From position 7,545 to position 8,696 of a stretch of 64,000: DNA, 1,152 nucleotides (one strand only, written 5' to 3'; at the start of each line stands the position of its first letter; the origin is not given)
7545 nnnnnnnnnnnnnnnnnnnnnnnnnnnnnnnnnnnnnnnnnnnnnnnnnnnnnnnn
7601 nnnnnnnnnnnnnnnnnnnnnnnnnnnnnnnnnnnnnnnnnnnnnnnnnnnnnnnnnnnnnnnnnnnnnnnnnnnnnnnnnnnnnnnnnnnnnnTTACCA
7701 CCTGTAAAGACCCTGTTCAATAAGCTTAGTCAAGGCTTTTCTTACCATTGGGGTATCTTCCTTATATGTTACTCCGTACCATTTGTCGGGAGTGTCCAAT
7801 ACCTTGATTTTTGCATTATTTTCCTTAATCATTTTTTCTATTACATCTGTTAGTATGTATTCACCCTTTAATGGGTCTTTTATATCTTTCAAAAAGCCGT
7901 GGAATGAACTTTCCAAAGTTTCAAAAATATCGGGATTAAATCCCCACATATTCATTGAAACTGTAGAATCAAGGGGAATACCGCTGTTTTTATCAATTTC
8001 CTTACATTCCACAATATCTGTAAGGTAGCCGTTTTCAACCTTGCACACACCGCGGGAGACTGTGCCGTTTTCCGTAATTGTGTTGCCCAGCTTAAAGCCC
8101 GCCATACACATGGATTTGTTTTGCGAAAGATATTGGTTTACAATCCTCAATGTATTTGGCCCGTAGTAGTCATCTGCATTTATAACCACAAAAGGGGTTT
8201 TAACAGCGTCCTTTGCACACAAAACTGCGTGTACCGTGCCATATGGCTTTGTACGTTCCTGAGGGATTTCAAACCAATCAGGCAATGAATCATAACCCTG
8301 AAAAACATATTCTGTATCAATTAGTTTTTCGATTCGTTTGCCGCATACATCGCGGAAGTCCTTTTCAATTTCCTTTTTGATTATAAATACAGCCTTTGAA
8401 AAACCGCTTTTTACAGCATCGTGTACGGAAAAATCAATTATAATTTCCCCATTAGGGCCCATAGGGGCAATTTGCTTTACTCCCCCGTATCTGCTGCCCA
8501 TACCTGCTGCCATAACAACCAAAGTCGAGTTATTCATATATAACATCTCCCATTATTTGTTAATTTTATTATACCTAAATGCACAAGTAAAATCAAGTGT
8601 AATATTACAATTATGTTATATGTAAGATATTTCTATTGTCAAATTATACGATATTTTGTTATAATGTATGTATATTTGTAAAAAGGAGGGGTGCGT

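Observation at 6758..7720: Orphan, 5'-truncated RHS toxin tip fused onto the end of a housekeeping gene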

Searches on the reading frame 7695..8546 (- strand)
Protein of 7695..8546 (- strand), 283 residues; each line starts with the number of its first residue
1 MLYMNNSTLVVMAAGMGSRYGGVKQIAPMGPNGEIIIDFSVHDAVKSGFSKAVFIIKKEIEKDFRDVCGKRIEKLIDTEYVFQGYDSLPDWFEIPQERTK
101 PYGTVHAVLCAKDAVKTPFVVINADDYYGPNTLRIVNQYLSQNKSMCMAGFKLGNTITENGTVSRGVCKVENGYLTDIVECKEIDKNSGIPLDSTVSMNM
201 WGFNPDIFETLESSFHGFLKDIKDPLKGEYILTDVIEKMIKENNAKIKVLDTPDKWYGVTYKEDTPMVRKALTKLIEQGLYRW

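Call 3: search_protein_families(library=pfam, proteins=[window:7695-8546:-], max_evalue=1)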
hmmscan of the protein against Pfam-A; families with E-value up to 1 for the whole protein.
window:7695-8546:- (283 aa): 5 families
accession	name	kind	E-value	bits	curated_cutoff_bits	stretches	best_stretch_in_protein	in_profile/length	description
PF00483.29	NTP_transferase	-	2.6e-09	37.5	21.2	1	10-257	3-227/245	Nucleotidyl transferase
PF12804.13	NTP_transf_3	-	0.0003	21.5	27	1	10-125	2-95/160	MobA-like NTP transferase domain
PF13641.12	Glyco_tranf_2_3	-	0.0071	16.8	27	1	95-150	64-120/230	Glycosyltransferase like family 2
PF16255.11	Lipase_GDSL_lke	-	0.091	12.5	29.2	1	151-191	153-187/203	GDSL-like Lipase/Acylhydrolase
PF10557.15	Cullin_Nedd8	-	0.14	12.7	36.9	0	70-81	46-57/63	Cullin protein neddylation domain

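Call 18: search_protein_families(library=ncbifam, proteins=[window:7695-8546:-], max_evalue=1)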
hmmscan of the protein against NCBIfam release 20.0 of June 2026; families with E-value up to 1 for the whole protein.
window:7695-8546:- (283 aa): 16 families
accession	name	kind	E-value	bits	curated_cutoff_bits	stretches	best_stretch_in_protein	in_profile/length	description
TIGR03992.1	Arch_glmU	subfamily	3.3e-13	49.3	292.1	1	9-261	3-216/393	bifunctional sugar-1-phosphate nucleotidylyltransferase/acetyltransferase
NF041313.1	UDPGP_AglF_Halo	equivalog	1.5e-10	41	400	1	10-267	4-229/234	UTP--glucose-1-phosphate uridylyltransferase AglF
TIGR01208.1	rmlA_long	equivalog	2.3e-07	30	320.25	1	10-275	3-237/353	glucose-1-phosphate thymidylyltransferase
TIGR01099.1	galU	equivalog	4.1e-07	29.8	326.8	1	10-244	5-239/261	UTP--glucose-1-phosphate uridylyltransferase GalU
NF010933.0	PRK14353.1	equivalog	5.9e-07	28.4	505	1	97-258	77-228/453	bifunctional UDP-N-acetylglucosamine diphosphorylase/glucosamine-1-phosphate N-acetyltransferase GlmU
NF041173.1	Sug_nt_acttase_Thmprot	equivalog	2.2e-06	26.9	600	1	98-259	77-214/405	bifunctional sugar-1-phosphate nucleotidylyltransferase/acetyltransferase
TIGR03310.1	matur_MocA_YgfJ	equivalog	4.9e-06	26.7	186.45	1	10-80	3-71/188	molybdenum cofactor cytidylyltransferase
NF010934.1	PRK14354.1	equivalog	1e-05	24.3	450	1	100-271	71-235/447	bifunctional UDP-N-acetylglucosamine diphosphorylase/glucosamine-1-phosphate N-acetyltransferase GlmU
TIGR01173.1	glmU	equivalog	1.5e-05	24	366.85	1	96-273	69-237/452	bifunctional UDP-N-acetylglucosamine diphosphorylase/glucosamine-1-phosphate N-acetyltransferase GlmU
NF010935.0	PRK14355.1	equivalog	0.00027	19.7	718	1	4-259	1-229/459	bifunctional UDP-N-acetylglucosamine diphosphorylase/glucosamine-1-phosphate N-acetyltransferase GlmU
NF010937.0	PRK14357.1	equivalog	0.003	16.5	658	1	87-260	59-217/448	bifunctional UDP-N-acetylglucosamine diphosphorylase/glucosamine-1-phosphate N-acetyltransferase GlmU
NF010939.0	PRK14359.1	equivalog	0.0058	15.3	592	1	98-273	76-234/430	bifunctional UDP-N-acetylglucosamine diphosphorylase/glucosamine-1-phosphate N-acetyltransferase GlmU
NF004616.0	PRK05950.1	subfamily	0.008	15.3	228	1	91-143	133-185/238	succinate dehydrogenase iron-sulfur subunit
NF000751.1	PRK00045.4-1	equivalog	0.047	12.7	478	0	100-142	83-125/426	glutamyl-tRNA reductase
TIGR04440.1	glyco_TIGR04440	domain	0.12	12.1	70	1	98-149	65-115/215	TIGR00180 family glycosyltransferase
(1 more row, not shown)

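Call 29: find_homologous_proteins(query=window:7695-8546:-, max_evalue=1e-100)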
Query window:7695-8546:- (283 aa): 746 proteins with E <= 1e-100 among 8000 candidates; the best 120 are listed.
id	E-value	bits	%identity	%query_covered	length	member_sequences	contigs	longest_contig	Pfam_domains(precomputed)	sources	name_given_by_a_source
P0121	3.4e-177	606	94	98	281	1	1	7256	PF00483.30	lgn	-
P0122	4.9e-177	605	93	100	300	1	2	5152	PF00483.30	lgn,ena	-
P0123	1.0e-176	604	95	98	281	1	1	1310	PF00483.30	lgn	-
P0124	1.5e-175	600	94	98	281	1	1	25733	PF00483.30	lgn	-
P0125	3.2e-175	599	94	98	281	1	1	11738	PF00483.30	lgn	-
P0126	3.5e-175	599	94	98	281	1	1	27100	PF00483.30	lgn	-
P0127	8.1e-175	598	92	99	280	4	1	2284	PF00483.30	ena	-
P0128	8.3e-173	591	92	98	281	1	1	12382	PF00483.30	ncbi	-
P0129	7.9e-172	588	91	98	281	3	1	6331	PF00483.30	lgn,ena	-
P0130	3.1e-171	586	90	99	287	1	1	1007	PF00483.30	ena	-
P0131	1.1e-170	584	90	99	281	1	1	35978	PF00483.30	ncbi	-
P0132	5.0e-170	582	90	99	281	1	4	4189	PF00483.30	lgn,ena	-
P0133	5.5e-170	582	89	99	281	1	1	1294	PF00483.30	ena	-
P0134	7.7e-170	582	90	99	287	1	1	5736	PF00483.30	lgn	-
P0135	8.5e-170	581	90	99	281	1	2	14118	PF00483.30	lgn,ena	-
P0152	2.6e-163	560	86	98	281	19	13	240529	PF00483.30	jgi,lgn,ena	-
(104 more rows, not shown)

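Call 30: find_encoding_contigs(protein=P0124, flank=7000, max_places=2)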
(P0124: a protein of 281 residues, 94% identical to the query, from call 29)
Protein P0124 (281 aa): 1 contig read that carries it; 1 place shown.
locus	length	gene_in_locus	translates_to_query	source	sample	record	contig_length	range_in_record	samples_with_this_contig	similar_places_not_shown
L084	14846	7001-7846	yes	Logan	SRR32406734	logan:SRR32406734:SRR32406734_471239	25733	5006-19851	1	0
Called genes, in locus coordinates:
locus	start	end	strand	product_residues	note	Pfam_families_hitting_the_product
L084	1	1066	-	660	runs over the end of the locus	PF24898:GGDEF_GdpP, PF01368:DHH, PF02272:DHHA1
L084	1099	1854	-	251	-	PF09991:DUF2232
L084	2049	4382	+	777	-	PF19732:SpoIIE_N, PF07228:SpoIIE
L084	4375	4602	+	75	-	-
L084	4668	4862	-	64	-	-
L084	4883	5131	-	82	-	-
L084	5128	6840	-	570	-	PF00395:SLH, PF00704:Glyco_hydro_18, PF23916:TIM-barrel_EndoS (weak)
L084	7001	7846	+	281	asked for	PF00483:NTP_transferase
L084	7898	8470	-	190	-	PF12710:HAD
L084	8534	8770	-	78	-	-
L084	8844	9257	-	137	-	-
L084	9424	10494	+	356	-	PF01098:FTSW_RODA_SPOVE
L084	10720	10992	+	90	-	PF06961:DUF1294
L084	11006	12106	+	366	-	PF03600:CitMHS, PF00939:Na_sulph_symp (weak)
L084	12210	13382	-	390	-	PF14907:NTP_transf_5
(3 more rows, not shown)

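Call 31: find_encoding_contigs(protein=P0126, flank=7000, max_places=2)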
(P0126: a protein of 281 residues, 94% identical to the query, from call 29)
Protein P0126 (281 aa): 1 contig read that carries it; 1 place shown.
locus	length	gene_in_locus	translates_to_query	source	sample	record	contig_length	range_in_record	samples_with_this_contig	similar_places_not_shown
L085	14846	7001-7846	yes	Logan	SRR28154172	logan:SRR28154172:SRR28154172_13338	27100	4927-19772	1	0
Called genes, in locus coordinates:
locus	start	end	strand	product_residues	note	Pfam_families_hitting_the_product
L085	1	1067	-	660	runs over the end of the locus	PF24898:GGDEF_GdpP, PF01368:DHH, PF02272:DHHA1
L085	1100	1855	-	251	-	PF09991:DUF2232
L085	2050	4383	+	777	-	PF19732:SpoIIE_N, PF07228:SpoIIE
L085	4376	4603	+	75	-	-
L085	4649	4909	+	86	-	PF07441:BofA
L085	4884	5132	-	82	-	-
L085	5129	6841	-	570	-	PF00395:SLH, PF00704:Glyco_hydro_18, PF23916:TIM-barrel_EndoS (faint)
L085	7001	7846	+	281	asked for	PF00483:NTP_transferase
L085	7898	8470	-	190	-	PF12710:HAD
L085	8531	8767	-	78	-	-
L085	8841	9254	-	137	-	-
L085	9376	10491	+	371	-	PF01098:FTSW_RODA_SPOVE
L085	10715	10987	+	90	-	PF06961:DUF1294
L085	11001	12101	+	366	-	PF03600:CitMHS, PF00939:Na_sulph_symp (weak)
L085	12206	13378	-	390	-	PF14907:NTP_transf_5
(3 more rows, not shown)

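Call 32: find_encoding_contigs(protein=P0131, flank=7000, max_places=2)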
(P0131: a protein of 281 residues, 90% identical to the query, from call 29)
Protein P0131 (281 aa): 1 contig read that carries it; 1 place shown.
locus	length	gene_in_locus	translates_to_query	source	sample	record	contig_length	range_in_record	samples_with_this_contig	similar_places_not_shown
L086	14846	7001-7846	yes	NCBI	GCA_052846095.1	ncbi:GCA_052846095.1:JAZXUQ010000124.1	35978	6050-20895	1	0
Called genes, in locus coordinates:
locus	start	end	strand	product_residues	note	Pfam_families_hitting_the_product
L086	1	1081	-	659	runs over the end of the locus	PF24898:GGDEF_GdpP, PF01368:DHH, PF02272:DHHA1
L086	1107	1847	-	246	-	PF09991:DUF2232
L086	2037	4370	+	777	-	PF19732:SpoIIE_N, PF07228:SpoIIE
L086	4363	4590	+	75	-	-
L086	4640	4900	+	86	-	PF07441:BofA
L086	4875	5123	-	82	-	-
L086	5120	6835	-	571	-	PF00395:SLH, PF00704:Glyco_hydro_18, PF23916:TIM-barrel_EndoS (weak)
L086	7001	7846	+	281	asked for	PF00483:NTP_transferase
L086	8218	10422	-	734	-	PF07719:TPR_2 (faint), PF13432:TPR_16 (faint), PF14559:TPR_19 (faint), PF25390:WD40_RLD, PF13540:RCC1_2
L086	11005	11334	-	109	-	-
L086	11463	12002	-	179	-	-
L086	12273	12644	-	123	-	PF07374:DUF1492 (weak)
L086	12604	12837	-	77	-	-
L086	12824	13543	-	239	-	-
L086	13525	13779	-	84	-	-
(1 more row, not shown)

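Call 45: find_encoding_contigs(protein=P0128, flank=5000, max_places=2)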
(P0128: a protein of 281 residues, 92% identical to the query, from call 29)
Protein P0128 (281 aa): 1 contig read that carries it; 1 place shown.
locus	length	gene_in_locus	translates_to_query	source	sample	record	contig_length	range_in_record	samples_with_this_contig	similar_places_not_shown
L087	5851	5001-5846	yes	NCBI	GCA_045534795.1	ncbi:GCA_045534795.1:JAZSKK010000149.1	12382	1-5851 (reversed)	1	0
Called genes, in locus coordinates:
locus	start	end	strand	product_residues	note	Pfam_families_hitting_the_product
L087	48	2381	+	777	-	PF19732:SpoIIE_N, PF07228:SpoIIE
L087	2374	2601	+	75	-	-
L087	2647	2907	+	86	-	PF07441:BofA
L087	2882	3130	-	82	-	-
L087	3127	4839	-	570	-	PF00395:SLH, PF00704:Glyco_hydro_18, PF23916:TIM-barrel_EndoS (weak)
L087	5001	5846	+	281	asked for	PF00483:NTP_transferase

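Call 46: find_encoding_contigs(protein=P0152, flank=5000, max_places=6)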
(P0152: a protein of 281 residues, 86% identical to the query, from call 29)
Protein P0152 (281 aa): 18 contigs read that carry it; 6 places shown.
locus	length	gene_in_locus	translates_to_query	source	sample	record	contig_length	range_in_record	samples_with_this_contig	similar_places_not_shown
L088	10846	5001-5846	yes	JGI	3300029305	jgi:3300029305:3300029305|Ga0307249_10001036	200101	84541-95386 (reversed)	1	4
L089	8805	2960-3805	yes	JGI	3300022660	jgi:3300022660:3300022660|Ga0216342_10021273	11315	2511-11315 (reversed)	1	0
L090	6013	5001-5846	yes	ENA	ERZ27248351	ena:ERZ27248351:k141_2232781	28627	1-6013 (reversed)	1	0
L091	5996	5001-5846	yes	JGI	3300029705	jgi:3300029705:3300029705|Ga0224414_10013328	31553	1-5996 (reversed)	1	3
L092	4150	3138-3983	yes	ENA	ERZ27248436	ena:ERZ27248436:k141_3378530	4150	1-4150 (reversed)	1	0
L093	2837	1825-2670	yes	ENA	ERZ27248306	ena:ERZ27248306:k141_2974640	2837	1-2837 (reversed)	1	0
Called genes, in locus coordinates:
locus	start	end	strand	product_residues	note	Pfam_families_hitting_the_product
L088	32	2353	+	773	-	PF19732:SpoIIE_N, PF07228:SpoIIE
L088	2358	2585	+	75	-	-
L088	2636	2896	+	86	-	PF07441:BofA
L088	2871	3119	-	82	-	-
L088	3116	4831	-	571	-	PF00395:SLH, PF00704:Glyco_hydro_18, PF23916:TIM-barrel_EndoS (weak)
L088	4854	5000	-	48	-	-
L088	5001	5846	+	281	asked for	PF00483:NTP_transferase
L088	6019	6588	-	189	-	PF12710:HAD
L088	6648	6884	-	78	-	-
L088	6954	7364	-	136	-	PF05103:DivIVA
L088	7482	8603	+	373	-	PF01098:FTSW_RODA_SPOVE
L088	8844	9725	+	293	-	PF18082:NAT_N, PF18164:GNAT_C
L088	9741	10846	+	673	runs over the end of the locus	-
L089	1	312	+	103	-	?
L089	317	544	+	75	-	-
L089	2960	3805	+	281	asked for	PF00483:NTP_transferase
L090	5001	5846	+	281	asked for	PF00483:NTP_transferase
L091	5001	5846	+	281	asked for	PF00483:NTP_transferase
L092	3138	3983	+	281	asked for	PF00483:NTP_transferase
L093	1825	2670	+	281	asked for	PF00483:NTP_transferase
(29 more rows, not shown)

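Call 69: find_encoding_contigs(protein=P0122, flank=6000, max_places=3)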
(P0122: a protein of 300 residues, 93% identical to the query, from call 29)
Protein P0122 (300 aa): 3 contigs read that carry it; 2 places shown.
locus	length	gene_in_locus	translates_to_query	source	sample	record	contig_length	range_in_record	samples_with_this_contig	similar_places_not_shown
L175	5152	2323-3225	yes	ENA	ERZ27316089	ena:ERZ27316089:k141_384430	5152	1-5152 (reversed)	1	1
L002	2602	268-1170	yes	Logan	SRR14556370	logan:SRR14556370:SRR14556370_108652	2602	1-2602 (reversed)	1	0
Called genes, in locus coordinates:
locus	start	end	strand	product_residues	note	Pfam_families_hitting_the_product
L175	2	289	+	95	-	?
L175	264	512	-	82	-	-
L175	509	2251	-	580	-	PF00395:SLH, PF00704:Glyco_hydro_18, PF23916:TIM-barrel_EndoS (weak)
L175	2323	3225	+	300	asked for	PF00483:NTP_transferase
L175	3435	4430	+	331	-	PF25023:TEN_YD-shell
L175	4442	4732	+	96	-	-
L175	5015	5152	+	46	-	?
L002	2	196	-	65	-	?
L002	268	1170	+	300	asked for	PF00483:NTP_transferase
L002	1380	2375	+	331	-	PF25023:TEN_YD-shell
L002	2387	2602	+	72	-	?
